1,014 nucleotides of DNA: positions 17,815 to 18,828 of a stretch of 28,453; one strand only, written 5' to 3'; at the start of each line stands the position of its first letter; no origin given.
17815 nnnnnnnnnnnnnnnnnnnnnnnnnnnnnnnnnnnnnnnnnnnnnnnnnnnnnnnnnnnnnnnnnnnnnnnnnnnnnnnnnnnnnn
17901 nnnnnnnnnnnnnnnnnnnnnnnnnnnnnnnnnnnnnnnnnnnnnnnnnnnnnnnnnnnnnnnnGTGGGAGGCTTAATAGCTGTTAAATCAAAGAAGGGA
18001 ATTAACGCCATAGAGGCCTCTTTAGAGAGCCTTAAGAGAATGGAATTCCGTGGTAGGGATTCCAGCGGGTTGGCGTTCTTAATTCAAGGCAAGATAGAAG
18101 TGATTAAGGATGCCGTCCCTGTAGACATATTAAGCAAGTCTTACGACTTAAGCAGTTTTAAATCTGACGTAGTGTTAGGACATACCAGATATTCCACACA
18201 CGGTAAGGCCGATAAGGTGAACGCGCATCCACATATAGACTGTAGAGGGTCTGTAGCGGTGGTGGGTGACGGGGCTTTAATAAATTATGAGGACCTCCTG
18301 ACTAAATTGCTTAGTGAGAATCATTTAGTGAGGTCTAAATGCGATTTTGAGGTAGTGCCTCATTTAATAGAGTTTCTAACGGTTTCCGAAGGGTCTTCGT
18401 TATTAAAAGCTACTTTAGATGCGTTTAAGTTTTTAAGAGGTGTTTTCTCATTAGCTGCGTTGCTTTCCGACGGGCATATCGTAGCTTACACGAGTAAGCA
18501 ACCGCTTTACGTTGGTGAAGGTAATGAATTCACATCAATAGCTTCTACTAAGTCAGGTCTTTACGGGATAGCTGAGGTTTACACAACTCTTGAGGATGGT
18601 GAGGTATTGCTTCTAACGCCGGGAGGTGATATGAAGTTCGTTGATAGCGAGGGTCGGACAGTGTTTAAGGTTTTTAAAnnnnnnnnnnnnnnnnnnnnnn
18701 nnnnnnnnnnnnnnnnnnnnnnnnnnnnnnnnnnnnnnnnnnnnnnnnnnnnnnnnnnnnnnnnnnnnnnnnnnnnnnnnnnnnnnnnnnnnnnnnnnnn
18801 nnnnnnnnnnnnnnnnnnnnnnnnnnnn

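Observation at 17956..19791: GlmS paralogue with a dead glutaminase domain, a likely substitute for GlcN-6-P deaminase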

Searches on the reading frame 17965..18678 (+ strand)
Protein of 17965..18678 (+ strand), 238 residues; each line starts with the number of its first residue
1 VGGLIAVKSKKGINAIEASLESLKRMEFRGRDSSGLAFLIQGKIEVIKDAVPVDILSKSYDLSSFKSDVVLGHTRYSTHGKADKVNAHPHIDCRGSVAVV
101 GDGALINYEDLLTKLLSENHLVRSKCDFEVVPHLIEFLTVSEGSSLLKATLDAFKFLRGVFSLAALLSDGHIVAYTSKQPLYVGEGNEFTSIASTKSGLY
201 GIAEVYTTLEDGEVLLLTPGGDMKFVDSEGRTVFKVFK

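Call 38: find_related_loci(query=A2, collection=metagenome_contigs, flank=8000)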
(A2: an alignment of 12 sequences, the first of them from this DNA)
Query A2 (238 aa) in metagenome_contigs; peptide patterns used: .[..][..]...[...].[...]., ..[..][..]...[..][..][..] (x = any residue, [..] = any of these).
128 stretches matched a pattern; 65 encode a relative of the query (tblastn E <= 1e-3); 64 distinct loci.
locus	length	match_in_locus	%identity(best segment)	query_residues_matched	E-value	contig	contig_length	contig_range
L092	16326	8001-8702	50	1-235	4e-71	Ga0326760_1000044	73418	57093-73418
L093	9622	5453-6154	51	1-235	4e-71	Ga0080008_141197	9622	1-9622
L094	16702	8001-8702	50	1-235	2e-70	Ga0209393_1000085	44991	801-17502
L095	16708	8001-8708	47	1-237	6e-70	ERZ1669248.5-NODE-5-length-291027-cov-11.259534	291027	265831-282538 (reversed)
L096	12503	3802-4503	50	1-235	1e-69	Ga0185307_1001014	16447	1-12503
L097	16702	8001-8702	50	1-235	6e-69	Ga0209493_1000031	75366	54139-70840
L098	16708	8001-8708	48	1-237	1e-66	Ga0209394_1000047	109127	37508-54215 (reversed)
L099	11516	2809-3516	49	1-237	1e-65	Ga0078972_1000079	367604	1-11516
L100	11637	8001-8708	46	1-237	2e-65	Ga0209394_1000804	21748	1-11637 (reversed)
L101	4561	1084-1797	45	1-238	3e-54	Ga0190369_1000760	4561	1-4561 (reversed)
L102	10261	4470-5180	41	1-238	4e-53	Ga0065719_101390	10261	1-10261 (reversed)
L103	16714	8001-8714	44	1-238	4e-53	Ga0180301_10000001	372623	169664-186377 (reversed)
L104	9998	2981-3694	40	1-238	1e-52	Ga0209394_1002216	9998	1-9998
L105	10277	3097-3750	43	1-218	2e-52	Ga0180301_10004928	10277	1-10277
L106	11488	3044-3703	43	1-221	1e-52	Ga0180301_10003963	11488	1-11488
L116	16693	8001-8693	40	1-231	2e-49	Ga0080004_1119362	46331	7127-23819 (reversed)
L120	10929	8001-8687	40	1-230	3e-48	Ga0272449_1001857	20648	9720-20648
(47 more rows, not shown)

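Call 42: search_protein_families(library=pfam, proteins=[L116:163-942:+, L116:1009-1854:+, L116:1851-2651:+, L116:2654-3652:+, L116:3642-4721:-, L116:4979-6733:-, L116:6824-7993:+, L116:10355-11767:+, L116:11812-12570:+, L116:12574-13518:-])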
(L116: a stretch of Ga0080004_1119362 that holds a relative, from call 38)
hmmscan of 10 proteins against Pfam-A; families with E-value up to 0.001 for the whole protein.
L116:163-942:+ (259 aa): 3 families
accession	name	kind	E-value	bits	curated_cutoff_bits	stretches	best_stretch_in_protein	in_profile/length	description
PF13343.11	SBP_bac_6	-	2.8e-12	47.1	24.6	1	23-179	61-207/245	Bacterial extracellular solute-binding protein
PF13531.11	SBP_bac_11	-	1.9e-06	28.3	25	1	28-178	82-216/227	Bacterial extracellular solute-binding protein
PF01547.30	SBP_bac_1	-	0.00038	21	26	1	28-178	113-304/307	Bacterial extracellular solute-binding protein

L116:1009-1854:+ (281 aa): 1 family
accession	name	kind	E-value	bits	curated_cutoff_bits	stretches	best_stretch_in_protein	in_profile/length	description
PF00528.27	BPD_transp_1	-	9.3e-12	45.5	26.4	1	77-273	19-175/184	Binding-protein-dependent transport system inner membrane component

L116:1851-2651:+ (266 aa): 1 family
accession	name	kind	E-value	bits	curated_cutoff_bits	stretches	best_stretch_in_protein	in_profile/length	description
PF00528.27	BPD_transp_1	-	1.1e-14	55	26.4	1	81-251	2-174/184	Binding-protein-dependent transport system inner membrane component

L116:2654-3652:+ (332 aa): 0 families

L116:3642-4721:- (359 aa): 5 families
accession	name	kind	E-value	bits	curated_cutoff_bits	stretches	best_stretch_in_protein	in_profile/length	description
PF00005.33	ABC_tran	-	1.2e-35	123.5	25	1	19-161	1-136/137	ABC transporter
PF13304.12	AAA_21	-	2.8e-06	28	27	0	31-52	1-22/304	AAA domain, putative AbiEii toxin, Type IV TA system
PF08402.16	TOBE_2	-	1.5e-05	25.4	21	1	279-353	1-70/76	TOBE domain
PF17912.7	OB_MalK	-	8.9e-05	23.7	27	1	238-286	6-53/53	MalK OB fold domain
PF20703.3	nSTAND1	-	0.00021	21.5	27.1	1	13-65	17-60/379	Novel STAND NTPase 1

L116:4979-6733:- (584 aa): 4 families
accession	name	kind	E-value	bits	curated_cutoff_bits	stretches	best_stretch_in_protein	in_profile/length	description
PF02896.24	PEP-utilizers_C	-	1.3e-79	267.8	22.8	1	258-546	5-292/293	PEP-utilising enzyme, PEP-binding domain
PF05524.18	PEP-utilisers_N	-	6.2e-17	62.3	24.4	1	16-126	1-114/121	PEP-utilising enzyme, N-terminal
PF00391.29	PEP-utilizers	-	1.3e-09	37.9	23.1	1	159-229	4-72/72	PEP-utilising enzyme, mobile domain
PF03328.21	HpcH_HpaI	-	0.00055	19.7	25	1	392-464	87-156/221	HpcH/HpaI aldolase/citrate lyase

L116:6824-7993:+ (389 aa): 2 families
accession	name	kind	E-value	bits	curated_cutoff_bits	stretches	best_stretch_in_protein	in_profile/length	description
PF01979.26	Amidohydro_1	-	9e-22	78.2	25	1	54-386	3-345/345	Amidohydrolase family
PF07969.17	Amidohydro_3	-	1.5e-09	38.3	29.7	1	44-125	1-79/472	Amidohydrolase family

L116:10355-11767:+ (470 aa): 1 family
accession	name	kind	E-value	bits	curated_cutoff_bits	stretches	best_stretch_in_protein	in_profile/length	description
PF03611.19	EIIC-GAT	-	2.7e-89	300.4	24.2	1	52-448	2-390/394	PTS system sugar-specific permease component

L116:11812-12570:+ (252 aa): 1 family
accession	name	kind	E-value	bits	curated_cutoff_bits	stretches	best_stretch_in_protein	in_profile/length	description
PF02633.19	Creatininase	-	5.8e-55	186.7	31.3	1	7-246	4-238/238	Creatinine amidohydrolase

L116:12574-13518:- (314 aa): 1 family
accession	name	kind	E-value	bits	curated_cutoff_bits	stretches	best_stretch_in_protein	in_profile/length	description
PF02126.24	PTE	-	9.1e-46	157.1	22.4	1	13-313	4-298/298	Phosphotriesterase family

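Call 43: search_protein_families(library=pfam, proteins=[L120:355-1884:+, L120:1964-3265:+, L120:3900-4652:-, L120:4686-4973:+, L120:4985-6742:-, L120:6840-7997:+, L116:13530-14999:+, L116:15572-16246:-, L116:9980-10267:-, L116:10011-10313:+])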
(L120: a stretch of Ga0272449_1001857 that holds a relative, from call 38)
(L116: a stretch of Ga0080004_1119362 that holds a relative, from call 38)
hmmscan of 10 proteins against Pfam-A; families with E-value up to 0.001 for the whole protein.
L120:355-1884:+ (509 aa): 1 family
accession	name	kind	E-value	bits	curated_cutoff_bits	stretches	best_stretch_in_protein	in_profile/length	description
PF00361.26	Proton_antipo_M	-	4e-39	135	21.5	1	169-459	4-293/294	NADH:quinone oxidoreductase/Mrp antiporter, TM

L120:1964-3265:+ (433 aa): 2 families
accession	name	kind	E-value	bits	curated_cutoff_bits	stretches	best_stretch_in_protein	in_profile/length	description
PF00120.29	Gln-synt_C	-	1.1e-75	255.3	24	1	112-429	5-343/344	Glutamine synthetase, catalytic domain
PF03951.24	Gln-synt_N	-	1.7e-06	28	33.4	1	26-101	2-80/82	Glutamine synthetase, beta-Grasp domain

L120:3900-4652:- (250 aa): 3 families
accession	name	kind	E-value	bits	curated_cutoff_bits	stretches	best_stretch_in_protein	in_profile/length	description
PF13580.11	SIS_2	-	1.4e-43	148.7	27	1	12-146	2-138/138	SIS domain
PF10740.15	DUF2529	-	6.3e-05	23.1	22.3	0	8-65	4-58/169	Domain of unknown function (DUF2529)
PF01380.27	SIS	-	0.00032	20.9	25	0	112-148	54-90/131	SIS domain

L120:4686-4973:+ (95 aa): 1 family
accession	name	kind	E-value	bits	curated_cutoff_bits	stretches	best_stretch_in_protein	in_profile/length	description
PF00381.24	PTS-HPr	-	1.6e-29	102.2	23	1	11-86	5-79/81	PTS HPr component phosphorylation site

L120:4985-6742:- (585 aa): 3 families
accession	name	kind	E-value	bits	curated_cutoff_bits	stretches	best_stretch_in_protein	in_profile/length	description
PF02896.24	PEP-utilizers_C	-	1.1e-83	281.2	22.8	1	260-547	6-292/293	PEP-utilising enzyme, PEP-binding domain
PF05524.18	PEP-utilisers_N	-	6.5e-18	65.5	24.4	1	17-125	1-112/121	PEP-utilising enzyme, N-terminal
PF00391.29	PEP-utilizers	-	4.7e-11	42.6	23.1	1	160-230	4-72/72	PEP-utilising enzyme, mobile domain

L120:6840-7997:+ (385 aa): 2 families
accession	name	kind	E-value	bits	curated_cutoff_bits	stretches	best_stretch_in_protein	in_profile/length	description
PF01979.26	Amidohydro_1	-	3.6e-22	79.5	25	1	48-382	1-345/345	Amidohydrolase family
PF07969.17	Amidohydro_3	-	3.9e-09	36.9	29.7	0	40-78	1-40/472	Amidohydrolase family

L116:13530-14999:+ (489 aa): 1 family
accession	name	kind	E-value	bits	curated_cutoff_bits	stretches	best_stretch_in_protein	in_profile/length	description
PF03611.19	EIIC-GAT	-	5e-76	256.8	24.2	1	63-463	1-390/394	PTS system sugar-specific permease component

L116:15572-16246:- (224 aa): 1 family
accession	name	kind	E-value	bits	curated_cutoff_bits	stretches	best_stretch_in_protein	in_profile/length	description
PF04967.18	HTH_10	-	1.2e-14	54.2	23.1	1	168-219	1-52/53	HTH DNA binding domain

L116:9980-10267:- (95 aa): 0 families

L116:10011-10313:+ (100 aa): 1 family
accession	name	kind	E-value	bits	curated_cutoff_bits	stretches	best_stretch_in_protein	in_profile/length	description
PF02302.22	PTS_IIB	-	1.5e-08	35.6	23.6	1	8-95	1-90/90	PTS system, Lactose/Cellobiose specific IIB subunit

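Call 48: search_protein_families(library=ncbifam, proteins=[L116:6824-7993:+, L116:10355-11767:+], max_evalue=0.00001)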
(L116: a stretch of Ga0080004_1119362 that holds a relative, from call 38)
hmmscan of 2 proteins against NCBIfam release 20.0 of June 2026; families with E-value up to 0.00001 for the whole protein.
L116:6824-7993:+ (389 aa): 14 families
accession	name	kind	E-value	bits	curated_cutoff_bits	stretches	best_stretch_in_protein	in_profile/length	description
TIGR00221.1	nagA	equivalog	2.2e-85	286.9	225.65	1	7-383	5-379/380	N-acetylglucosamine-6-phosphate deacetylase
NF008371.0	PRK11170.1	equivalog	6.1e-64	216.3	483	1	11-386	6-379/382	N-acetylglucosamine-6-phosphate deacetylase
NF006689.0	PRK09237.1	equivalog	1.8e-11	43.2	371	1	7-77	5-79/383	amidohydrolase/deacetylase family metallohydrolase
TIGR01178.1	ade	equivalog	5.6e-10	38.3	472.5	0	24-103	20-87/552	adenine deaminase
TIGR01975.1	isoAsp_dipep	equivalog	8.5e-09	35.1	331.25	0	8-92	3-93/389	beta-aspartyl-peptidase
NF006845.0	PRK09357.2-6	equivalog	1.6e-08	33.7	728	1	6-96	2-93/428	dihydroorotase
NF011987.0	PRK15446.2-3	subfamily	3.7e-08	32.6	253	0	7-97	12-107/395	alpha-D-ribose 1-methylphosphonate 5-triphosphate diphosphatase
NF006056.0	PRK08204.1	subfamily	6.9e-08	31.7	391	0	6-64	4-67/449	hypothetical protein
NF006839.0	PRK09357.1-4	equivalog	1.2e-07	30.7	576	0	7-111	2-106/422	dihydroorotase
NF006560.0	PRK09061.1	subfamily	2.4e-07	29.5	340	0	6-65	27-88/517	amidohydrolase family protein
NF011990.0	PRK15446.2-6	subfamily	2.9e-07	29.5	233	0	331-388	326-384/390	alpha-D-ribose 1-methylphosphonate 5-triphosphate diphosphatase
TIGR03121.1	one_C_dehyd_A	equivalog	1.1e-06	27.2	392.75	0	7-71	2-70/556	formylmethanofuran dehydrogenase subunit A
TIGR02318.1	phosphono_phnM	equivalog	5.7e-06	25.5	390.55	0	331-387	320-376/376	phosphonate metabolism protein PhnM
NF005751.0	PRK07575.1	equivalog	8.2e-06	24.5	529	0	6-103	4-101/440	dihydroorotase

L116:10355-11767:+ (470 aa): 7 families
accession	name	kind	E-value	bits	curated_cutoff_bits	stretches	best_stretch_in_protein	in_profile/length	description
NF006919.1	PRK09410.1-1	equivalog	1e-104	350.7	380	1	48-463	3-413/415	PTS ascorbate transporter subunit IIC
NF009553.0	PRK12997.1-5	subfamily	1.5e-99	333.7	423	1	43-456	2-411/426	PTS sugar transporter subunit IIC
NF007094.0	PRK09548.1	equivalog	2.8e-75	253.9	687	1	43-427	6-399/598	PTS ascorbate-specific subunit IIBC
NF009549.0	PRK12996.1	equivalog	1.9e-65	221.4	890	1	47-464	8-420/463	PTS ascorbate transporter subunit IIC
NF009551.0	PRK12997.1-3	equivalog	5.1e-65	220.4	657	1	49-450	8-402/433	PTS sugar transporter subunit IIC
NF009550.0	PRK12997.1-1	equivalog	2.5e-43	148.5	583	1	49-463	15-433/447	PTS sugar transporter subunit IIC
NF009552.0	PRK12997.1-4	equivalog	1.2e-24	87.2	921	1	45-439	8-418/477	PTS sugar transporter subunit IIC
